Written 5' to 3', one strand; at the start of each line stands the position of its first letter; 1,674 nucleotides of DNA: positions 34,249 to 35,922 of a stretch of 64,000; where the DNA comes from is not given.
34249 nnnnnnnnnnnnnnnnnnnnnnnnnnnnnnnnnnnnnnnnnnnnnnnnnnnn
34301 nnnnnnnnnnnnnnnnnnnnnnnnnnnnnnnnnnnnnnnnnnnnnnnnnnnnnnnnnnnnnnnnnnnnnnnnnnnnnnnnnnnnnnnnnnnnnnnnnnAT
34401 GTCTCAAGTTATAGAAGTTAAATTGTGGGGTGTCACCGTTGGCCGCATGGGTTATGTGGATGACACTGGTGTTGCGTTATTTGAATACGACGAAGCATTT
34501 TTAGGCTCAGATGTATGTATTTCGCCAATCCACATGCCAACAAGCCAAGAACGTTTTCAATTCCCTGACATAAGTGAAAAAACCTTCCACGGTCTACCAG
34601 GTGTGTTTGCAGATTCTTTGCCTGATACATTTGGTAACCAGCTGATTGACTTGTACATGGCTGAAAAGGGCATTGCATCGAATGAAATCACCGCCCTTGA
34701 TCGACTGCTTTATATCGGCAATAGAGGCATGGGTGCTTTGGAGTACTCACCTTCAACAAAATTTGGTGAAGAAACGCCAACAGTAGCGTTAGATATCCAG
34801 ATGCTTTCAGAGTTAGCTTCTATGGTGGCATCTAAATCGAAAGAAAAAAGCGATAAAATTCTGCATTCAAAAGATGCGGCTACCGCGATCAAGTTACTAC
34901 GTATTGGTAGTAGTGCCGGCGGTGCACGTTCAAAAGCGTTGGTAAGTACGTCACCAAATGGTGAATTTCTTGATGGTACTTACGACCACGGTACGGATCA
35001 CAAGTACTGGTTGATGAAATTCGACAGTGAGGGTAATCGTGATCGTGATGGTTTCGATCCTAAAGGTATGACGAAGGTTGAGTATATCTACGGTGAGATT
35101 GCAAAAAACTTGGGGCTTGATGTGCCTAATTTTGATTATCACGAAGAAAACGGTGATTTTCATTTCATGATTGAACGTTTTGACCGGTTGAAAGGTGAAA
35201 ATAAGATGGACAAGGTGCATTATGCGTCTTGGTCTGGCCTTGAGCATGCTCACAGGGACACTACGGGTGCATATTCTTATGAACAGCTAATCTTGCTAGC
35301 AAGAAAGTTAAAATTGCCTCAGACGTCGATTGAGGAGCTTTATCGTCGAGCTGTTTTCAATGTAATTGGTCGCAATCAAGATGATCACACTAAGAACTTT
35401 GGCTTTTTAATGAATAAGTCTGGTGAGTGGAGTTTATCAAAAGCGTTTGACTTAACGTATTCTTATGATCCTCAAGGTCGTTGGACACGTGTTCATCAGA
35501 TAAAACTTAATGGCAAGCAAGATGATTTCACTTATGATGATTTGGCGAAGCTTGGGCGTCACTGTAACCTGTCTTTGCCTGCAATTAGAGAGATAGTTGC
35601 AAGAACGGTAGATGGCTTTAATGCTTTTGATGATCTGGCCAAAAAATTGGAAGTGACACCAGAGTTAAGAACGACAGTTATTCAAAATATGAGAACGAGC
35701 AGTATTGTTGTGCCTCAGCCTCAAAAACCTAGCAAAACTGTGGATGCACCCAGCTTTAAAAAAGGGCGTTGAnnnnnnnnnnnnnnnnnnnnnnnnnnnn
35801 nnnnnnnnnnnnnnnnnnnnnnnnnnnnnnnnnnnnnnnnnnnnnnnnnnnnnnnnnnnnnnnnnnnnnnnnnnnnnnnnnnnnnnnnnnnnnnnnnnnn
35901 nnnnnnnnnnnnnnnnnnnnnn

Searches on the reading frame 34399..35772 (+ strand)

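Call 10: search_protein_families(library=pfam, proteins=[window:34399-35772:+], max_evalue=0.001)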
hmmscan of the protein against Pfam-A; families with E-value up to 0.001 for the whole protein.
window:34399-35772:+ (457 aa): 2 families
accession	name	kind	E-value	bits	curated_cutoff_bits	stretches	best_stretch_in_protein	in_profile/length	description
PF07804.18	HipA_C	-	5.5e-42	144.3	30.5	1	171-405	1-207/213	HipA-like C-terminal domain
PF13657.11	Couple_hipA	-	5.4e-17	62.6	22.5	1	6-116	2-98/99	HipA N-terminal domain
